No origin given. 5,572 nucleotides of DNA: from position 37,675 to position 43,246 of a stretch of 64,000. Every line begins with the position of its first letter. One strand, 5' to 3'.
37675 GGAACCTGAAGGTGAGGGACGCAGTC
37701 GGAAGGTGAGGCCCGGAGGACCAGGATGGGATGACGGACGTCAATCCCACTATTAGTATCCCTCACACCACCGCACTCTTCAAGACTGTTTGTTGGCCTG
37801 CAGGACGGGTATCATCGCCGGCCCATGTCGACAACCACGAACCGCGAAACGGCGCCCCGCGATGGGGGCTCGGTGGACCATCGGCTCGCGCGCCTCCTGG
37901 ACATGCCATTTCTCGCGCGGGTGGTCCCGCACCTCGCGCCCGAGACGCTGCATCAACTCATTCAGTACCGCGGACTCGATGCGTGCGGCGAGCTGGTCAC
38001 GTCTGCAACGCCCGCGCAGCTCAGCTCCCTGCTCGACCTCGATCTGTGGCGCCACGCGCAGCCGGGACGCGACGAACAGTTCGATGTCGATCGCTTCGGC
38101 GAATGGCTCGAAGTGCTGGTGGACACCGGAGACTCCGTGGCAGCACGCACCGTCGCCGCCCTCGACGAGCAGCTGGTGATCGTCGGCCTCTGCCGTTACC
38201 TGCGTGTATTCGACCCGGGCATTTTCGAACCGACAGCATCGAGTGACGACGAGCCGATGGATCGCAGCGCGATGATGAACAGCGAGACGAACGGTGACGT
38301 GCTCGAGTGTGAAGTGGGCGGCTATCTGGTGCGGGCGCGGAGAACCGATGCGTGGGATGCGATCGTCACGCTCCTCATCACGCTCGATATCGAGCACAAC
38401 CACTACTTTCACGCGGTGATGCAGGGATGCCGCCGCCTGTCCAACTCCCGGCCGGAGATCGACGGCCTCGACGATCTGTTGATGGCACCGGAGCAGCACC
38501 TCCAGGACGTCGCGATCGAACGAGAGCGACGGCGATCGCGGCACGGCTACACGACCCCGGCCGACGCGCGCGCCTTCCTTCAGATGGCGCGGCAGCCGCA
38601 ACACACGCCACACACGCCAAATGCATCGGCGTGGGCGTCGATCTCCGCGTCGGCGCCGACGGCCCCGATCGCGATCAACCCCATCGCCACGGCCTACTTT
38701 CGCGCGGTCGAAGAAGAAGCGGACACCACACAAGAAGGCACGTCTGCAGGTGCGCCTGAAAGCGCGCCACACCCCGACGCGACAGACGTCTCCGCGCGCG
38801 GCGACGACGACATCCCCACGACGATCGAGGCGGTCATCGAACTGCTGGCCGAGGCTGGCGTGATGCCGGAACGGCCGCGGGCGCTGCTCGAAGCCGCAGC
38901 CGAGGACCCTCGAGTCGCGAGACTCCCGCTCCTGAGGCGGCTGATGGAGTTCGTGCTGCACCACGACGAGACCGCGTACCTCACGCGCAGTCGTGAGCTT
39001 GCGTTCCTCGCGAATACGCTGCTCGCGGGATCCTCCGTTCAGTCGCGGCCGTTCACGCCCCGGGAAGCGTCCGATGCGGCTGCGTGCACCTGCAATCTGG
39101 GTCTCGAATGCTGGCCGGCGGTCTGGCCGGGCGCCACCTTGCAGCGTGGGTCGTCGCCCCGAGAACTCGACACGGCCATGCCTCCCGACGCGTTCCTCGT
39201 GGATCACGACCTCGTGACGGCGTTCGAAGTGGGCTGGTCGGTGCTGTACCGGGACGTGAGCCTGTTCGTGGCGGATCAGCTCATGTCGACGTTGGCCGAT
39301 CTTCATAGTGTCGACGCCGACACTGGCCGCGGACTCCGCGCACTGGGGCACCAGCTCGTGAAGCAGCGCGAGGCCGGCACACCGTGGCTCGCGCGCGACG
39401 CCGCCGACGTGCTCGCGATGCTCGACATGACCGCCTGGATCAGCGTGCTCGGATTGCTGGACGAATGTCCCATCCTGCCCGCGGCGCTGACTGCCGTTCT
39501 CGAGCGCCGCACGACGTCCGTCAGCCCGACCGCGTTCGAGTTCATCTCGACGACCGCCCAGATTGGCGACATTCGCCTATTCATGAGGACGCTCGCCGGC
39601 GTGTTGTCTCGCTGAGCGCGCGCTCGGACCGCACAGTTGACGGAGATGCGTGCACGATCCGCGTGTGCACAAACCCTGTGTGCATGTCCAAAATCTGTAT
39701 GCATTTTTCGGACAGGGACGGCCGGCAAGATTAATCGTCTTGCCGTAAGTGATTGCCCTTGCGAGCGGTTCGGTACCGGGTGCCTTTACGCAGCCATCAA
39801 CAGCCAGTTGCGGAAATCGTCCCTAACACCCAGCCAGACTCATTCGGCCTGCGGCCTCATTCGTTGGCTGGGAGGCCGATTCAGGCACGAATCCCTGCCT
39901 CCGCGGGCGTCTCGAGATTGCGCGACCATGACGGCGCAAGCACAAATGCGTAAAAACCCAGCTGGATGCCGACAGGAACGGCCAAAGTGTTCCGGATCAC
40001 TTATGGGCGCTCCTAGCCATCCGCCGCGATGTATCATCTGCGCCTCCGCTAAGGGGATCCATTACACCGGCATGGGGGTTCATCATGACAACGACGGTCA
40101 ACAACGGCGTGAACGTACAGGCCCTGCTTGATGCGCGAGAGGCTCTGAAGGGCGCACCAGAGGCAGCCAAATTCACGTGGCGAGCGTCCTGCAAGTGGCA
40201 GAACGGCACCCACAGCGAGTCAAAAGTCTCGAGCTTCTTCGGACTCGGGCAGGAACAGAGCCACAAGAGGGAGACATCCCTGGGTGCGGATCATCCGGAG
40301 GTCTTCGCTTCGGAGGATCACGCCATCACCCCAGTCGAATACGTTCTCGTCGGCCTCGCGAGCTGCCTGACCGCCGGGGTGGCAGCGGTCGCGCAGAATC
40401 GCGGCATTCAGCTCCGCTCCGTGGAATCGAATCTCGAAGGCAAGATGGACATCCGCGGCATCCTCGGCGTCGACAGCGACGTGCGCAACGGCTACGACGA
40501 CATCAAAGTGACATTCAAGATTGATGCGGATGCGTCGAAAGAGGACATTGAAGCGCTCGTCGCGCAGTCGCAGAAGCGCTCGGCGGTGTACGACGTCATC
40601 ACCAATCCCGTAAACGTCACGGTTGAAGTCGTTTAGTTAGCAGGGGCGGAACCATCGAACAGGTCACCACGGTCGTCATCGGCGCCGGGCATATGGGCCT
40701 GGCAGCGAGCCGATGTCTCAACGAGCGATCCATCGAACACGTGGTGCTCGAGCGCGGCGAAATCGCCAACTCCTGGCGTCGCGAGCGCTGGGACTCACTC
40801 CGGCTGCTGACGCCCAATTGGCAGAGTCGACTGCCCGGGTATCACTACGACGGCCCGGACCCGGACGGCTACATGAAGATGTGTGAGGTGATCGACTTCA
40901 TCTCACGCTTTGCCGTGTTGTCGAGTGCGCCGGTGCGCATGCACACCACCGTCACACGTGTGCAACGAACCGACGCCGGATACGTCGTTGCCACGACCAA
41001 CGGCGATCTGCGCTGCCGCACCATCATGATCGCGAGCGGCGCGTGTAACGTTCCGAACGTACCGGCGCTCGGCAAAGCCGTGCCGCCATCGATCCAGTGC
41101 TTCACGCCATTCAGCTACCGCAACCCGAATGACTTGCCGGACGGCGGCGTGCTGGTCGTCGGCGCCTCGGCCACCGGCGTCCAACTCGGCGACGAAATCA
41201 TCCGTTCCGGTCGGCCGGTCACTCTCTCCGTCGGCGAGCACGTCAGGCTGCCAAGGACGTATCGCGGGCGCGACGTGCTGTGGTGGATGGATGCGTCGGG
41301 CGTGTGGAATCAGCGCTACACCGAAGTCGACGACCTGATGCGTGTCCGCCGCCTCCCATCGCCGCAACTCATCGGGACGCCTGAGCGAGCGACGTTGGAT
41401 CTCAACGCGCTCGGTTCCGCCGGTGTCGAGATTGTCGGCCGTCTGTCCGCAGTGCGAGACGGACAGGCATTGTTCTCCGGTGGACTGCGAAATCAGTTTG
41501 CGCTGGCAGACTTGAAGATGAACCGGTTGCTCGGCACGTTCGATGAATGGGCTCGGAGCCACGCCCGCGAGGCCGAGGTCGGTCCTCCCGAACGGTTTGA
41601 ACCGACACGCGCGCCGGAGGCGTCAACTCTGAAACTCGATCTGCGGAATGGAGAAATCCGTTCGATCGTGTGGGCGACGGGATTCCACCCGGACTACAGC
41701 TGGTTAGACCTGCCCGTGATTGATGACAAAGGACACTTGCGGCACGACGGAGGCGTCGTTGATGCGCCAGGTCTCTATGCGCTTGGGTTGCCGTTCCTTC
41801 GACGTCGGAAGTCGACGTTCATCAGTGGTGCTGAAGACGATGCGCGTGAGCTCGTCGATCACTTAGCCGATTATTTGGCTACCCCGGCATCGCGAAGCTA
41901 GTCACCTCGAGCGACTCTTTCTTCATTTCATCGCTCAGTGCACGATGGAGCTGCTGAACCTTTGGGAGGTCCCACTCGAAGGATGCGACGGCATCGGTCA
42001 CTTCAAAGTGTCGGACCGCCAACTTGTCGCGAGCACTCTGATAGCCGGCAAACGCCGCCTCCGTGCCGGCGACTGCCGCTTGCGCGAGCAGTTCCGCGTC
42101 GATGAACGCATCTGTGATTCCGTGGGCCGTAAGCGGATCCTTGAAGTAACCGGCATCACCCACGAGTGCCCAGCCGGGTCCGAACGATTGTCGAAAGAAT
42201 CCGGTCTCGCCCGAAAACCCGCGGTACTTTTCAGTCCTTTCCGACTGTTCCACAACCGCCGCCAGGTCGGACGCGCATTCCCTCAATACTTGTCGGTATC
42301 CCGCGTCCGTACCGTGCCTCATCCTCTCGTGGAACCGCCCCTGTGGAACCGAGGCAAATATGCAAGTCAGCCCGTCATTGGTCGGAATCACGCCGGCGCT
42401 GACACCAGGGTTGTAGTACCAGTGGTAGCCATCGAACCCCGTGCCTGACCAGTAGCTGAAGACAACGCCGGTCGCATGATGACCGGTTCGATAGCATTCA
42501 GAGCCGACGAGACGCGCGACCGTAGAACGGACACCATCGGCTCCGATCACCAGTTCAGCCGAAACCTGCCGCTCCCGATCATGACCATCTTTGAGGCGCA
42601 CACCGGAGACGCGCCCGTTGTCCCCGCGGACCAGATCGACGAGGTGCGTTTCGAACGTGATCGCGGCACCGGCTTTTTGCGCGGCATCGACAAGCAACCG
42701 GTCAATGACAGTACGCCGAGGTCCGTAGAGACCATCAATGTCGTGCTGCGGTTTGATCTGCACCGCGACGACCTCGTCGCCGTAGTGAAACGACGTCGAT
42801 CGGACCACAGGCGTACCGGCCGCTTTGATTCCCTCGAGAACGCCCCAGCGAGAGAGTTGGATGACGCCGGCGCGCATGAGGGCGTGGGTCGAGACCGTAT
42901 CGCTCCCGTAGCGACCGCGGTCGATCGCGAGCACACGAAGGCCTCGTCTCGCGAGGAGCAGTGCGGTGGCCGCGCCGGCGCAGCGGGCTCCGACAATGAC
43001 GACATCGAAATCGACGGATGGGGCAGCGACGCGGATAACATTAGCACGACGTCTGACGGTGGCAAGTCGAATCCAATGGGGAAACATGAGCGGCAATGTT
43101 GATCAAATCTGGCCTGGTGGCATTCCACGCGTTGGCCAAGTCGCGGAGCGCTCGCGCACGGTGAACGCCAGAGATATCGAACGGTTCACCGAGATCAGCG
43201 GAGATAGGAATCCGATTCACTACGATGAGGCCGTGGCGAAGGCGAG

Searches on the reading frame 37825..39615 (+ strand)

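Call 61: search_protein_families(library=pfam, proteins=[window:37825-39615:+], max_evalue=0.0001)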
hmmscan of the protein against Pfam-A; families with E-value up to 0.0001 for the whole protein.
window:37825-39615:+ (596 aa): 1 family
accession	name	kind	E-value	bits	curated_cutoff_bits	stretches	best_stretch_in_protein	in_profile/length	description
PF19676.4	DUF6178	-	3.7e-19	69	25.5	1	19-203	23-187/561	Family of unknown function (DUF6178)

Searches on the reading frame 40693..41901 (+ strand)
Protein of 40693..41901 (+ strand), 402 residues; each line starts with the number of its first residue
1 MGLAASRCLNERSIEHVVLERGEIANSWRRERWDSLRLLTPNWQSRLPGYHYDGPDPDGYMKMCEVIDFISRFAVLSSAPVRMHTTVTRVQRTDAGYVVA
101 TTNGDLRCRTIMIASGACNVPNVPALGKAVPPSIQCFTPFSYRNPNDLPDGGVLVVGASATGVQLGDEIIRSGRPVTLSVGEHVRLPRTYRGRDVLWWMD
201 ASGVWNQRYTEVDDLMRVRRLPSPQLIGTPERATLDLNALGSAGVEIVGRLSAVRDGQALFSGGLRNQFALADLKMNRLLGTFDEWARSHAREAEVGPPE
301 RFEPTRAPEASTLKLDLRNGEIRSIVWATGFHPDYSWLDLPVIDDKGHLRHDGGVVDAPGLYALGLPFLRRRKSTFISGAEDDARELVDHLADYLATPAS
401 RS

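Call 61: search_protein_families(library=pfam, proteins=[window:40693-41901:+], max_evalue=0.0001)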
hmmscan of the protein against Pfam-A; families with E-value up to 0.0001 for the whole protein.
window:40693-41901:+ (402 aa): 1 family
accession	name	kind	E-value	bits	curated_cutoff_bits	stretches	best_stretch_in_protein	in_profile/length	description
PF13738.12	Pyr_redox_3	-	3e-18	66.6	30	1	2-183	9-197/305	Pyridine nucleotide-disulphide oxidoreductase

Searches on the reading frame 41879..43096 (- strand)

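Call 61: search_protein_families(library=pfam, proteins=[window:41879-43096:-], max_evalue=0.0001)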
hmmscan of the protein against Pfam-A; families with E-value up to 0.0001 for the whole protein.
window:41879-43096:- (405 aa): 3 families
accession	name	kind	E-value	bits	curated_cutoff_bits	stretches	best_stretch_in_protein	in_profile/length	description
PF01494.25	FAD_binding_3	-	1e-24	87.8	22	1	30-339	2-316/349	FAD binding domain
PF01266.30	DAO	-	9.4e-10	39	27.9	1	31-76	1-48/353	FAD dependent oxidoreductase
PF00890.30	FAD_binding_2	-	2.9e-05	23.9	20.4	0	31-69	1-40/414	FAD binding domain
